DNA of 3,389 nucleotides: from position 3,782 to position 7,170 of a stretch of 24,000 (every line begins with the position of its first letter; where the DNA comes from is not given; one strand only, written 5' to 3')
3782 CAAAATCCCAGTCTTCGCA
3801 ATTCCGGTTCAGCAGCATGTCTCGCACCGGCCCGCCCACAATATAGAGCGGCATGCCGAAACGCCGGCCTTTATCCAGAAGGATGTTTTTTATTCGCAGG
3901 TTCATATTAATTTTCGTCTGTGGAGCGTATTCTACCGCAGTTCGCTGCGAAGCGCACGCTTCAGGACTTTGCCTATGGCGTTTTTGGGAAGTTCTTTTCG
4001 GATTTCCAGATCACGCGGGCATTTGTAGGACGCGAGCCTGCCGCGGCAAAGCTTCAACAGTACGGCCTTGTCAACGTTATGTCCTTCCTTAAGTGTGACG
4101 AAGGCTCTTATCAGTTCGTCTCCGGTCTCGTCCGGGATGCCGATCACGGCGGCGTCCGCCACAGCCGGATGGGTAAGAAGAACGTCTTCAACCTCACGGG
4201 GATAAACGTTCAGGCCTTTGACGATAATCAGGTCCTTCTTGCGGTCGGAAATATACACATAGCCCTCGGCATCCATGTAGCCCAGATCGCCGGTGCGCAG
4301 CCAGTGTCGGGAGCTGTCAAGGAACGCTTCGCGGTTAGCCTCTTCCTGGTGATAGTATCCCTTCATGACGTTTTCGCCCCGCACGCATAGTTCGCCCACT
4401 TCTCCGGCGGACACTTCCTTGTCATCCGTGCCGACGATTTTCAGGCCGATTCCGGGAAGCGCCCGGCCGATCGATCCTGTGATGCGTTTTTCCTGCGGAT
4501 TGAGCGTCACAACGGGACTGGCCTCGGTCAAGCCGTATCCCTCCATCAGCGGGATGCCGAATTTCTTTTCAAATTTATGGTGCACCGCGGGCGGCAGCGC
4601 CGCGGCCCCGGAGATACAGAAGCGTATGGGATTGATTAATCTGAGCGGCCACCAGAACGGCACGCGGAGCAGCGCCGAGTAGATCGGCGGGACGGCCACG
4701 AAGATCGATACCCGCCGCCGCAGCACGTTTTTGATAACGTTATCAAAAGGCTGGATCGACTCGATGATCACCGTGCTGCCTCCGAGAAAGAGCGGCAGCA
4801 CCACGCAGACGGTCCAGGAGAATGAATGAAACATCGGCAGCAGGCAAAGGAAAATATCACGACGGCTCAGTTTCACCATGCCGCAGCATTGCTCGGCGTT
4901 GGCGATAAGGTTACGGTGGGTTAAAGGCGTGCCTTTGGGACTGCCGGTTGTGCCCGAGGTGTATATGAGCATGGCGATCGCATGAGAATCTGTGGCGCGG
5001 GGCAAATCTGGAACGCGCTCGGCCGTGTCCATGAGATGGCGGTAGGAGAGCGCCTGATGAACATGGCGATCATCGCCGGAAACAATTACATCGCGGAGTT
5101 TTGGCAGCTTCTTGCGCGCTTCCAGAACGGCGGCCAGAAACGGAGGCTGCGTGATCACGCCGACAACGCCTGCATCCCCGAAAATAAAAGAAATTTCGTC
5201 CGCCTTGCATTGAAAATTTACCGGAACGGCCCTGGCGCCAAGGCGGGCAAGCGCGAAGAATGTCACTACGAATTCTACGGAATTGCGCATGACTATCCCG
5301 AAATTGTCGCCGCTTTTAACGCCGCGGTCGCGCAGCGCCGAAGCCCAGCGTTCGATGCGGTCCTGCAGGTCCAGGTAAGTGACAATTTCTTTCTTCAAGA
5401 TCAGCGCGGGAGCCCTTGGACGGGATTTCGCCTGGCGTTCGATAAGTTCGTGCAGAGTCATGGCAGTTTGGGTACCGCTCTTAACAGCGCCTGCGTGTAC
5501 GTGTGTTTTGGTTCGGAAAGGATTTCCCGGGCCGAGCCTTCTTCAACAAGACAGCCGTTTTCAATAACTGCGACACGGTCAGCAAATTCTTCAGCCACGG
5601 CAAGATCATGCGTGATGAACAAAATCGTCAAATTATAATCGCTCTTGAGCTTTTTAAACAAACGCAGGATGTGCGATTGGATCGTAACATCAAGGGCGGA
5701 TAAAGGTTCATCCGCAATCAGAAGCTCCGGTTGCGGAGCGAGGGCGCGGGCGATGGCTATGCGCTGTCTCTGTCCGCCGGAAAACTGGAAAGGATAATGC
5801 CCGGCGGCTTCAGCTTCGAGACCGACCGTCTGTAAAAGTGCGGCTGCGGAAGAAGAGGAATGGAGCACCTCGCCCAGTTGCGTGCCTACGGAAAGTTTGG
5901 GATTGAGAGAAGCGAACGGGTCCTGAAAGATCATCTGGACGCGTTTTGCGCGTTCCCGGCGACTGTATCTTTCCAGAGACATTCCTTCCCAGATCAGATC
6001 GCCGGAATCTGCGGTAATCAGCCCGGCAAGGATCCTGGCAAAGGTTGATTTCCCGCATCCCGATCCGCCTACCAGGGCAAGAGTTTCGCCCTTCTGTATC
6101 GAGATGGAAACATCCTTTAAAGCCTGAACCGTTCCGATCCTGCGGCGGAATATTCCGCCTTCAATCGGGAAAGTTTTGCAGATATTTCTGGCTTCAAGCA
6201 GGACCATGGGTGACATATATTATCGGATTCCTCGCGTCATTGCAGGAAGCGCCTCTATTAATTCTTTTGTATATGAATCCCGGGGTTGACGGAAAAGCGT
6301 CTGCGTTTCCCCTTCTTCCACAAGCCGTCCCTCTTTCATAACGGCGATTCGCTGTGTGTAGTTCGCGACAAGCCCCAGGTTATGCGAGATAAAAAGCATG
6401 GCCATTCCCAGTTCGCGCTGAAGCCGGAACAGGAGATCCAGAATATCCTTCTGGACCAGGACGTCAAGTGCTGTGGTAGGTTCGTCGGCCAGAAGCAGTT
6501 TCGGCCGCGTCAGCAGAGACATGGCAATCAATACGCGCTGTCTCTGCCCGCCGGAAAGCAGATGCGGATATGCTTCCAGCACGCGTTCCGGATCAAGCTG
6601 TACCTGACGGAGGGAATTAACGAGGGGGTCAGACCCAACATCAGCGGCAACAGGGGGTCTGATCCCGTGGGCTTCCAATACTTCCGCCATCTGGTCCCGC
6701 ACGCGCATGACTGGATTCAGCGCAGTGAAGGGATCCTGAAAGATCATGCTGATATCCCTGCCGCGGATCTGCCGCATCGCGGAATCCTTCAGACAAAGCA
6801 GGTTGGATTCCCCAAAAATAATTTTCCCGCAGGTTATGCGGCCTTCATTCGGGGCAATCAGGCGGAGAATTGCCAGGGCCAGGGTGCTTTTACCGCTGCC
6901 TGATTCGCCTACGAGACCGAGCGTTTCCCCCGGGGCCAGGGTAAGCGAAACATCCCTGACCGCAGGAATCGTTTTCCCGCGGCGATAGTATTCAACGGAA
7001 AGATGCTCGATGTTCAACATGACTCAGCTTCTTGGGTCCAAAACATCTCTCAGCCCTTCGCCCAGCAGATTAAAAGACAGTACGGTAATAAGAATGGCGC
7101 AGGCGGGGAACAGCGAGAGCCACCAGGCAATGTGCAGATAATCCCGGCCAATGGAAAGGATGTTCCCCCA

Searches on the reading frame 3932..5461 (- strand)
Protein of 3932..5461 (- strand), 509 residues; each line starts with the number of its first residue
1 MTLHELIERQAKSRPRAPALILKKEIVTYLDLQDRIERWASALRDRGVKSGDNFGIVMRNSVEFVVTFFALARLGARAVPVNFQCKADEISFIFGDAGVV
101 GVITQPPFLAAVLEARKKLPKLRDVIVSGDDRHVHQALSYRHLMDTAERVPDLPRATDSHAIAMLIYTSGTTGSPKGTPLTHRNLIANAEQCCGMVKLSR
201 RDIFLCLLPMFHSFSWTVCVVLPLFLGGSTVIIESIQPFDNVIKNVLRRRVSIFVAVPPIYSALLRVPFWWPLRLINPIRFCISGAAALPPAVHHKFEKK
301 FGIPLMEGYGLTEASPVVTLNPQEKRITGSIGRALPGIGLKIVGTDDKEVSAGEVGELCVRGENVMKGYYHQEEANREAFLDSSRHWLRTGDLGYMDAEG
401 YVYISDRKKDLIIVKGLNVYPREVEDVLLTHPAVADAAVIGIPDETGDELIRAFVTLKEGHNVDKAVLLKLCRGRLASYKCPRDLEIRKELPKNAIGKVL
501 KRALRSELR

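Call 8: search_protein_families(library=pfam, proteins=[window:3932-5461:-])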
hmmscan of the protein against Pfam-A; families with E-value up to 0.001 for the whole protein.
window:3932-5461:- (509 aa): 2 families
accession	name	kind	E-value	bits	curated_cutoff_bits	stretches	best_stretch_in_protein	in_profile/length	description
PF00501.34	AMP-binding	-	7.2e-95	318.4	29.9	1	8-370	2-384/384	AMP-binding enzyme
PF13193.12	AMP-binding_C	-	4.7e-21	75.9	24.5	1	423-498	1-76/76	AMP-binding enzyme C-terminal domain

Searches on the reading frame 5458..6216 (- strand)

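Call 8: search_protein_families(library=pfam, proteins=[window:5458-6216:-])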
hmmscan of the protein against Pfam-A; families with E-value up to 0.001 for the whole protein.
window:5458-6216:- (252 aa): 3 families
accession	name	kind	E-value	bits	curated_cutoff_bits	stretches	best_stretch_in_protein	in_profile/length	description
PF00005.33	ABC_tran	-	1.2e-34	120.3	25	1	33-172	1-136/137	ABC transporter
PF13304.12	AAA_21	-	2.6e-09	38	27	1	142-207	235-302/304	AAA domain, putative AbiEii toxin, Type IV TA system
PF08352.17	oligo_HPY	-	2.5e-06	28.2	27.1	1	224-251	1-28/65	Oligopeptide/dipeptide transporter, C-terminal region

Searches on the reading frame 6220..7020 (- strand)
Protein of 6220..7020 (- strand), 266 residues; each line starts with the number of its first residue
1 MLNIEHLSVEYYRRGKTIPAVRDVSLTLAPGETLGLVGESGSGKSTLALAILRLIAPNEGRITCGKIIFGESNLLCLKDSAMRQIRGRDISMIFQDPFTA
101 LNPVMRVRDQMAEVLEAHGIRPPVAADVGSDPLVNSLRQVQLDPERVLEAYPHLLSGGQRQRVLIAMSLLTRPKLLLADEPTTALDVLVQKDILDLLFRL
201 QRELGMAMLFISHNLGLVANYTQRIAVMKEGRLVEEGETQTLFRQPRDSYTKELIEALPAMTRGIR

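Call 8: search_protein_families(library=pfam, proteins=[window:6220-7020:-])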
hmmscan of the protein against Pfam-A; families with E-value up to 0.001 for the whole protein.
window:6220-7020:- (266 aa): 6 families
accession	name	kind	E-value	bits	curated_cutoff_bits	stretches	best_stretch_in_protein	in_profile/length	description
PF00005.33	ABC_tran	-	2.7e-30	106.2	25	1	22-183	2-137/137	ABC transporter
PF13304.12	AAA_21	-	1.9e-06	28.6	27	1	138-218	221-303/304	AAA domain, putative AbiEii toxin, Type IV TA system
PF08352.17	oligo_HPY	-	9.8e-05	23.1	27.1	1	234-264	1-31/65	Oligopeptide/dipeptide transporter, C-terminal region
PF13555.12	AAA_29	-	0.00012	22.2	27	1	28-59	19-50/61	P-loop containing region of AAA domain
PF02463.25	SMC_N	-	0.00039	20.3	40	0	36-229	29-213/220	RecF/RecN/SMC N terminal domain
PF13191.12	AAA_16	-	0.00057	20.9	32.6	1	32-160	25-129/167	AAA ATPase domain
